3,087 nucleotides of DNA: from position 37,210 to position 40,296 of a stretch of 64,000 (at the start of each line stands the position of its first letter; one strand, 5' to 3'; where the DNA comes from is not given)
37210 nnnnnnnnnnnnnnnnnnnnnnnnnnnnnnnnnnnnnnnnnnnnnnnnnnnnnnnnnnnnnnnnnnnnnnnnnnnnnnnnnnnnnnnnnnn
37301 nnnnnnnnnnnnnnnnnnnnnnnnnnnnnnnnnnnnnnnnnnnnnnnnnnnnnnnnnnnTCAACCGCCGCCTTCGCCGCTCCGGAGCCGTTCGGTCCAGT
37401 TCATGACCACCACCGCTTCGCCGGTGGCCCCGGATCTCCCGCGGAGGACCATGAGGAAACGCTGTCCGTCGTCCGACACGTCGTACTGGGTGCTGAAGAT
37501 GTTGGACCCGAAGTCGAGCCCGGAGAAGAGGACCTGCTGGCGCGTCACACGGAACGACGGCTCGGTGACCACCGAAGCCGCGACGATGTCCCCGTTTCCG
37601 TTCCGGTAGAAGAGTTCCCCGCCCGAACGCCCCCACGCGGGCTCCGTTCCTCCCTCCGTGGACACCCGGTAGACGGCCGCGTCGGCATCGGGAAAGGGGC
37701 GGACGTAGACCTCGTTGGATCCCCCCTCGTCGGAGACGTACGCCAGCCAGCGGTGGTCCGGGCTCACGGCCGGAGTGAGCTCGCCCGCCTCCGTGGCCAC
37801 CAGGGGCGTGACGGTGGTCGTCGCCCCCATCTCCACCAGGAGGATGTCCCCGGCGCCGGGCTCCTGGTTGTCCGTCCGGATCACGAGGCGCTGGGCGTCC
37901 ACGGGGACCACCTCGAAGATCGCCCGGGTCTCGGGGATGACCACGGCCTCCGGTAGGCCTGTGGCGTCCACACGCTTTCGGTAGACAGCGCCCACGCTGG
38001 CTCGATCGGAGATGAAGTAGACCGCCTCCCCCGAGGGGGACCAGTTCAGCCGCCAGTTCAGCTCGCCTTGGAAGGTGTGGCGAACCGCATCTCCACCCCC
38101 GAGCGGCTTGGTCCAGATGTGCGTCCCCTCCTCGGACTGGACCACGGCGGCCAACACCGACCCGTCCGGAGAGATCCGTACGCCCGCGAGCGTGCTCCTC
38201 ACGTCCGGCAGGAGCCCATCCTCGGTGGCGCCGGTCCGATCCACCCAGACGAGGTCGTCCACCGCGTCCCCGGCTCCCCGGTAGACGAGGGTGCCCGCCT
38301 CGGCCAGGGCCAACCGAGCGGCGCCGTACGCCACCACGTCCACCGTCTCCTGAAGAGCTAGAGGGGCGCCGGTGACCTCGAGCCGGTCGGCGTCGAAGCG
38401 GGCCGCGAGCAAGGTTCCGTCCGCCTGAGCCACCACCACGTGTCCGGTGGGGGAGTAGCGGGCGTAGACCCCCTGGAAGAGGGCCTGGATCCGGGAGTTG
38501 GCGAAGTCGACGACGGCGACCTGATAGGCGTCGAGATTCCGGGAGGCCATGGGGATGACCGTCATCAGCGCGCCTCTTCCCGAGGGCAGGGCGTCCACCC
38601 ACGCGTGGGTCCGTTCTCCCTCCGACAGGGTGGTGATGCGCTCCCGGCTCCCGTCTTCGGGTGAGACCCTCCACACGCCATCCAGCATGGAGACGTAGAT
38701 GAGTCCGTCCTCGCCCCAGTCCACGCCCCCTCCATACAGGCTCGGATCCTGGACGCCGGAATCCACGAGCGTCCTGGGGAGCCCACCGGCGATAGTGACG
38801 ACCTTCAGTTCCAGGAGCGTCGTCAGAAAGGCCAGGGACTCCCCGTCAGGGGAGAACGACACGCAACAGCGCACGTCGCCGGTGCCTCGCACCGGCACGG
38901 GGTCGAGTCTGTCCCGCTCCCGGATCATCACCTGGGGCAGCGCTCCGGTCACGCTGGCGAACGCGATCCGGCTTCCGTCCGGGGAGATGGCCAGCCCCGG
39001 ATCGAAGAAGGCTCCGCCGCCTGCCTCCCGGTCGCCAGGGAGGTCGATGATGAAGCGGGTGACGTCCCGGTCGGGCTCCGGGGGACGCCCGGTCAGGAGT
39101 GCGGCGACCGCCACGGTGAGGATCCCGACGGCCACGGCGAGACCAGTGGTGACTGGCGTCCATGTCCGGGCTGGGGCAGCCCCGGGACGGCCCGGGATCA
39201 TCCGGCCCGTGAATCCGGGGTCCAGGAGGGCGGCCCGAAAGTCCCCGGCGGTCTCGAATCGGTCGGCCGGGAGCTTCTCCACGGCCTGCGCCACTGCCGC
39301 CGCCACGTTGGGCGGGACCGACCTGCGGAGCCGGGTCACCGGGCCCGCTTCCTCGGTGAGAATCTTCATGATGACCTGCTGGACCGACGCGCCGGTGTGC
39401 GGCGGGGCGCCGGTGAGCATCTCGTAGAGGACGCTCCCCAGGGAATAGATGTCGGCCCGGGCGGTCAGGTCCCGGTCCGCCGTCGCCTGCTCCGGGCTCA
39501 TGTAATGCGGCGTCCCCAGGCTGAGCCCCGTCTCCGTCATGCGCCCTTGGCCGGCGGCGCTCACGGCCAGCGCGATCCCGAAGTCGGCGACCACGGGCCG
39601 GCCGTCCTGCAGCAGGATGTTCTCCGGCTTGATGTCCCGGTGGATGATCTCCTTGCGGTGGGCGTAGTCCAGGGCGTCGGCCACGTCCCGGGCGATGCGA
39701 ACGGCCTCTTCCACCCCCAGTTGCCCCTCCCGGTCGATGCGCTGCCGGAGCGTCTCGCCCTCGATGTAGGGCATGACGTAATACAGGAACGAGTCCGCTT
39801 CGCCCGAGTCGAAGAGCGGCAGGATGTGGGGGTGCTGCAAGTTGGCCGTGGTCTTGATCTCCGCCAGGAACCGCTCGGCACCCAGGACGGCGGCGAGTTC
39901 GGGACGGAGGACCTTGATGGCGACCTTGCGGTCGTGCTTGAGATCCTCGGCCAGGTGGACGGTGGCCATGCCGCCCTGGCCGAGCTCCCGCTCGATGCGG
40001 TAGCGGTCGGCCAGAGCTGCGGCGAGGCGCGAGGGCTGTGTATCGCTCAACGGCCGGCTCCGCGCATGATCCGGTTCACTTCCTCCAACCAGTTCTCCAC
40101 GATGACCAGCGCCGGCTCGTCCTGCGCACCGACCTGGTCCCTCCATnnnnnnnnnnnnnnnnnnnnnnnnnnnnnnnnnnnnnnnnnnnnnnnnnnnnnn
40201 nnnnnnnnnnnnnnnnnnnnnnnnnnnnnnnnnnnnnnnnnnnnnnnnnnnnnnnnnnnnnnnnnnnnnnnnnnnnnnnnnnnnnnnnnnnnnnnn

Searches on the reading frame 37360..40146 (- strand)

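Call 90: search_protein_families(library=pfam, proteins=[window:37360-40146:-], max_evalue=0.001)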
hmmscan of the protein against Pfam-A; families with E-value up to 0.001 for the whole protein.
window:37360-40146:- (928 aa): 5 families
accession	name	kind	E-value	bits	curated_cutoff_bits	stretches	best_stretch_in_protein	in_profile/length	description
PF00069.31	Pkinase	-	5.4e-47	160.8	31.7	1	49-265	1-212/263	Protein kinase domain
PF07714.23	PK_Tyr_Ser-Thr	-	1.9e-33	116.3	23.1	1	51-297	3-249/258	Protein tyrosine and serine/threonine kinase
PF07676.18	PD40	-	2.9e-17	62.6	20.9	1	780-815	2-38/38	WD40-like Beta Propeller Repeat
PF01636.29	APH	-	1.2e-05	25.7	23.2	0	165-191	168-196/239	Phosphotransferase enzyme family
PF03109.22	ABC1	-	0.00021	21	22.9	0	56-87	39-69/244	ABC1 atypical kinase-like domain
